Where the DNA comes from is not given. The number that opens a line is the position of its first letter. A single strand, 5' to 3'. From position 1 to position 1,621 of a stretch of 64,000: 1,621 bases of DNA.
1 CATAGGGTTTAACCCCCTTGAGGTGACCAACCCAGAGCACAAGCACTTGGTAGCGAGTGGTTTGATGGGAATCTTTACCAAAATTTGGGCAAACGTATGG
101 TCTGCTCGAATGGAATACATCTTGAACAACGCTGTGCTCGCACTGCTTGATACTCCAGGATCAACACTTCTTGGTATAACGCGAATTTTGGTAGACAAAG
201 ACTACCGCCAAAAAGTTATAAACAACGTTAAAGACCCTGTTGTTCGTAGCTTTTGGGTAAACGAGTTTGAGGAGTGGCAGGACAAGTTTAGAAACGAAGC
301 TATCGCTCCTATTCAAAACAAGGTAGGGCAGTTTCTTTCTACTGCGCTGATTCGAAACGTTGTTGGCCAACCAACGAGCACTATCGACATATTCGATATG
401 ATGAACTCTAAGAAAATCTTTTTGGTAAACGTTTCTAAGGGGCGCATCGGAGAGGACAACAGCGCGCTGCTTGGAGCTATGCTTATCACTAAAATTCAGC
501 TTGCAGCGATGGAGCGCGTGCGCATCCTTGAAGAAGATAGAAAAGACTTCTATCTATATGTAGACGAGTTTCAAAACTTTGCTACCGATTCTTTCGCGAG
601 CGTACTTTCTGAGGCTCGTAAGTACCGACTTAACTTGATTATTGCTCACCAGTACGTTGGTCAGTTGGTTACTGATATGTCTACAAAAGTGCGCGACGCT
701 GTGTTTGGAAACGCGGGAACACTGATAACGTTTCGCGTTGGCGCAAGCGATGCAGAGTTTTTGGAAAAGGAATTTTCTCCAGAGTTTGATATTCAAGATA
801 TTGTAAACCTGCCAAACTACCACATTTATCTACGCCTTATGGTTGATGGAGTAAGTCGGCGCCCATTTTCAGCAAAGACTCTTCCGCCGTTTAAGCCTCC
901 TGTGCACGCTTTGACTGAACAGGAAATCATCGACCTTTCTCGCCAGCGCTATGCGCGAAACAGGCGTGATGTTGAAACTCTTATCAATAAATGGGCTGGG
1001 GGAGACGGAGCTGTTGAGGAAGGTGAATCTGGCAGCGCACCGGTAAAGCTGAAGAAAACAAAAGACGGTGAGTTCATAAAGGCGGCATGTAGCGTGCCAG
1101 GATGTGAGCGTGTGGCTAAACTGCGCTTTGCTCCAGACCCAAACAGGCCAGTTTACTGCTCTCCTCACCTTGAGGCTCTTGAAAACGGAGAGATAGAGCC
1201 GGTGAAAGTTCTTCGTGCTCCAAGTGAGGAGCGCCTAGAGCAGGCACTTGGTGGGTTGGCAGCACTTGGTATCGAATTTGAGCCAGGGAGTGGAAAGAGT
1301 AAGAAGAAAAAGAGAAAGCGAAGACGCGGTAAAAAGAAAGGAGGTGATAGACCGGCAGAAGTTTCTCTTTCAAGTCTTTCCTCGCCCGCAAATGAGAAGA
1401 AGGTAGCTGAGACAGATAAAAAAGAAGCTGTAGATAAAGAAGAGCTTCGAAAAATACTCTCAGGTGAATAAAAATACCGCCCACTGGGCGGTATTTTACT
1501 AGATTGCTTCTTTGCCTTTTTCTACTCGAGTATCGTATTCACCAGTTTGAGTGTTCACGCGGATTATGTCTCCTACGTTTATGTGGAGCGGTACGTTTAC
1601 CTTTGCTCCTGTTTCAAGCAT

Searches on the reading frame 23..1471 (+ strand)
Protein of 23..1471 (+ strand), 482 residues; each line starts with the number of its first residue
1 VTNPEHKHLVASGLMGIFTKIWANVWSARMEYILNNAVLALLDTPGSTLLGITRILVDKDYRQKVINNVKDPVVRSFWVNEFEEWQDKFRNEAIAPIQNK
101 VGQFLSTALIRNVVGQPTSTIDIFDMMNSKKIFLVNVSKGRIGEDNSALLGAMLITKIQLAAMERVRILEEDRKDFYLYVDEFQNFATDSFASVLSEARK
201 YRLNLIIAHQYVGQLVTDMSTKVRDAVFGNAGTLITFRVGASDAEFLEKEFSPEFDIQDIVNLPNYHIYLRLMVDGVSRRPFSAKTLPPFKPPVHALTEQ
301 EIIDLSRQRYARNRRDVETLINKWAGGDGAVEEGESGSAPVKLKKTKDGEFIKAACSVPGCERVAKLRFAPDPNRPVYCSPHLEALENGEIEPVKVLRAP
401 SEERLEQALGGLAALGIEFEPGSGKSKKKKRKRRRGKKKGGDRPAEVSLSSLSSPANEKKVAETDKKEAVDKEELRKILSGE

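Call 49: search_protein_families(library=pfam, proteins=[window:23-1471:+], max_evalue=0.0001)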
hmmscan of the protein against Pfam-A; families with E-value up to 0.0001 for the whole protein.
window:23-1471:+ (482 aa): 1 family
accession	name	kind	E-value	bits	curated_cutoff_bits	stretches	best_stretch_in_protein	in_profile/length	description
PF12696.13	TraG-D_C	-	1.4e-07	31.9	22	1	177-248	3-73/126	TraM recognition site of TraD and TraG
